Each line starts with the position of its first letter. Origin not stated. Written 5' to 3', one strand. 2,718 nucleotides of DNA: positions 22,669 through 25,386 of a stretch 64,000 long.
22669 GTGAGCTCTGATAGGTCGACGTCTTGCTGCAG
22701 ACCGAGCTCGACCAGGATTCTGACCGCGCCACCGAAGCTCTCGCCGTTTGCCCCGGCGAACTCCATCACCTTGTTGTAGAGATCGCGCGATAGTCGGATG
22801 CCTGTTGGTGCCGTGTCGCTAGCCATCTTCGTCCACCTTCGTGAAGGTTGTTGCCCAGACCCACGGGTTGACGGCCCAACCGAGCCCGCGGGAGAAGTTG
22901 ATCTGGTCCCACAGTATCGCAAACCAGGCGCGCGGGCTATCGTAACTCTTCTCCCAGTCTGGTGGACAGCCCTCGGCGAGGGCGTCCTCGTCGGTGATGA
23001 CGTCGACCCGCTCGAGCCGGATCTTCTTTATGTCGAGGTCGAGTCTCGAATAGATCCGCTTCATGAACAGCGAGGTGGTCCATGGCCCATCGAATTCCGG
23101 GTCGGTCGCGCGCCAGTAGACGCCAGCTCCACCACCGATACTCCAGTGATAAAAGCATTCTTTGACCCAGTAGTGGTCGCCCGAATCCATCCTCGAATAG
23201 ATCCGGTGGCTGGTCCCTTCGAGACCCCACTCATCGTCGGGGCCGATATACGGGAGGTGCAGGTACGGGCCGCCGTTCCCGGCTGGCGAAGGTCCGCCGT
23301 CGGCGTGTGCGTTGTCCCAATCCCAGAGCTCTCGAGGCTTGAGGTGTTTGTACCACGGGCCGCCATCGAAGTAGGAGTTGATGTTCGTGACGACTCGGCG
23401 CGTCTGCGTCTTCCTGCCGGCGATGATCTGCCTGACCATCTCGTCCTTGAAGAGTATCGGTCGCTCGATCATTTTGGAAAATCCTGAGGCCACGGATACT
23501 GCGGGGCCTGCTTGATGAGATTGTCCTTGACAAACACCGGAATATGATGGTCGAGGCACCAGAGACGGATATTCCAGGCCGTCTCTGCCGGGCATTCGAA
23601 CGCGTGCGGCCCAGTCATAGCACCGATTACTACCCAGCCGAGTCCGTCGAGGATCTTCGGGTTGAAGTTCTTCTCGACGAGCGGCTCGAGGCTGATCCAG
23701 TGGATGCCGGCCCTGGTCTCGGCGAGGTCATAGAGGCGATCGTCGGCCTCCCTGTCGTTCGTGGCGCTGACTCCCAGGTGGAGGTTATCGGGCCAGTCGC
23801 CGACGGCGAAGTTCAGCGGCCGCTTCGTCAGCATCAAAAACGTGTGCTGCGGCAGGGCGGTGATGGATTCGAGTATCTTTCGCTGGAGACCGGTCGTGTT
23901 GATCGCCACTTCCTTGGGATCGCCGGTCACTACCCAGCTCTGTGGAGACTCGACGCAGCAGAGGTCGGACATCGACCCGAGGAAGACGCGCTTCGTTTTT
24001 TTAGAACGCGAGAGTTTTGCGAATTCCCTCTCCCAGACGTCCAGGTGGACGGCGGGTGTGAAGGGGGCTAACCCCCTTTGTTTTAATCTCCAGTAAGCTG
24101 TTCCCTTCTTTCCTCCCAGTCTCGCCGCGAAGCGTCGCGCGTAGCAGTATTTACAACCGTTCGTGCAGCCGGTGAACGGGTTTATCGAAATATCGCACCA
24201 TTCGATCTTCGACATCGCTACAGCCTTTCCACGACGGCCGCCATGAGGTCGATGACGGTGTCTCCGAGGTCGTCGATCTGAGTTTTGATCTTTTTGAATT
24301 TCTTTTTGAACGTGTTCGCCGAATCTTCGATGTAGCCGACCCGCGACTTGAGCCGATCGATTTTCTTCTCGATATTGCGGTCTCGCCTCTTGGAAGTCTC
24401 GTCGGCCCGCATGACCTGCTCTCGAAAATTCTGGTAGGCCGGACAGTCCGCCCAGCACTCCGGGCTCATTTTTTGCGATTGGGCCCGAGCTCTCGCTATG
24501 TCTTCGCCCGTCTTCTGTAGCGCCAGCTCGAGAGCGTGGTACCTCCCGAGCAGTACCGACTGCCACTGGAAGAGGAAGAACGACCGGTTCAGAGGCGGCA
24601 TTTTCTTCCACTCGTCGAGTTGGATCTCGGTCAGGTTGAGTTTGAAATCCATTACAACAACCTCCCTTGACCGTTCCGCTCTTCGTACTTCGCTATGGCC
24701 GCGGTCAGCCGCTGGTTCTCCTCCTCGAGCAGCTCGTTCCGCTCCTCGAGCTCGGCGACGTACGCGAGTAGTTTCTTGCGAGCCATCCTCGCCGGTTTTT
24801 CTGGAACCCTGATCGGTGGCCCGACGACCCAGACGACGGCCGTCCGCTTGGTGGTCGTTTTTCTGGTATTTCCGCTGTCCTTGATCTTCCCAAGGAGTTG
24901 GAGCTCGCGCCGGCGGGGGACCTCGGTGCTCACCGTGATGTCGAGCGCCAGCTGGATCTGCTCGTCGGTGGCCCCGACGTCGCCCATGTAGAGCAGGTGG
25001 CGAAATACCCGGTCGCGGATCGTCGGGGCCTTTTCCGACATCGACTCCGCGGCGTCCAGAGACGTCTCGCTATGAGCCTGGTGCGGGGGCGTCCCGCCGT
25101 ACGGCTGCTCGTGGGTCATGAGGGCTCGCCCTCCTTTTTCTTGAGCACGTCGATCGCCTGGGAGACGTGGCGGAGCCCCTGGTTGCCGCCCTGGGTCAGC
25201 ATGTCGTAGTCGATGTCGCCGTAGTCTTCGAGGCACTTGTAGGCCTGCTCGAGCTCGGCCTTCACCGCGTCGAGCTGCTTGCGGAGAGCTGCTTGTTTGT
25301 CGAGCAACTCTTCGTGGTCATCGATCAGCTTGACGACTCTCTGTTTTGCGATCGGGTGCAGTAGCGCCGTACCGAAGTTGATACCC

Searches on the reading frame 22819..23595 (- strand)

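Call 36: search_protein_families(library=phrogs, proteins=[window:22819-23595:-], max_evalue=0.001)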
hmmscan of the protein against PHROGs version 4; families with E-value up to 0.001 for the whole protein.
window:22819-23595:- (258 aa): 4 families
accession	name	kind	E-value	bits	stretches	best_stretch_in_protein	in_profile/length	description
phrog_874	-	unknown function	1.6e-41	143.6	1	37-256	60-259/277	-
phrog_18361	-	unknown function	2.8e-13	51.4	1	178-256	1-88/92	-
phrog_27495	-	unknown function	1.9e-08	35.2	1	41-77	4-42/186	-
phrog_28019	-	unknown function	5.8e-08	33.7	1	42-70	1-29/55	-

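Call 38: search_protein_families(library=pfam, proteins=[window:22819-23595:-], max_evalue=0.001)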
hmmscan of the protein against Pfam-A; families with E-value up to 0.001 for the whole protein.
window:22819-23595:- (258 aa): 0 families

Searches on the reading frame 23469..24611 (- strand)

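Call 36: search_protein_families(library=phrogs, proteins=[window:23469-24611:-], max_evalue=0.001)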
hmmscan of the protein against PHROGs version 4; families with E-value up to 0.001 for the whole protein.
window:23469-24611:- (380 aa): 2 families
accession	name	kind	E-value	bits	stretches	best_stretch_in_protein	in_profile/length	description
phrog_2045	-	unknown function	2.9e-45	155.9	1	133-365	4-232/299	-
phrog_13321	-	unknown function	0.0003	21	1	131-166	34-69/307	-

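Call 38: search_protein_families(library=pfam, proteins=[window:23469-24611:-], max_evalue=0.001)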
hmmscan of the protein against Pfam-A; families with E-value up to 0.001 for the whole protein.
window:23469-24611:- (380 aa): 2 families
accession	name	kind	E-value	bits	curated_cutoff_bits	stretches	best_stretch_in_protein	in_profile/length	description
PF07505.17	DUF5131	-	1.9e-35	123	28.9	1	134-363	2-214/243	Protein of unknown function (DUF5131)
PF04055.27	Radical_SAM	-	0.00093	19.8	29.5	0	143-213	1-53/166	Radical SAM superfamily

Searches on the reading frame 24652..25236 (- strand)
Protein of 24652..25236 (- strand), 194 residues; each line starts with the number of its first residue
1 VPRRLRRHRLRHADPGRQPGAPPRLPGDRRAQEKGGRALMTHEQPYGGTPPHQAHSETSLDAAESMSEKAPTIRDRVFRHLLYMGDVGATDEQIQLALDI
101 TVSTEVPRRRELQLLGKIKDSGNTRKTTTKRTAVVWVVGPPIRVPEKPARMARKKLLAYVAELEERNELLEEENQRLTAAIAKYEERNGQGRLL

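Call 36: search_protein_families(library=phrogs, proteins=[window:24652-25236:-], max_evalue=0.001)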
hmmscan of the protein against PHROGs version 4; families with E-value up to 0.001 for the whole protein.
window:24652-25236:- (194 aa): 1 family
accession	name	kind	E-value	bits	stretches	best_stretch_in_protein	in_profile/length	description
phrog_1123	-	unknown function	6e-09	36.7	1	55-143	14-101/112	-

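Call 38: search_protein_families(library=pfam, proteins=[window:24652-25236:-], max_evalue=0.001)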
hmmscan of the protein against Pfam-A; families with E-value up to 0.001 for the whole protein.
window:24652-25236:- (194 aa): 1 family
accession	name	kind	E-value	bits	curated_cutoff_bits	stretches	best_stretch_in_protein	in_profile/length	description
PF00170.26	bZIP_1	-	0.00057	20.4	27.6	0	149-187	17-55/64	bZIP transcription factor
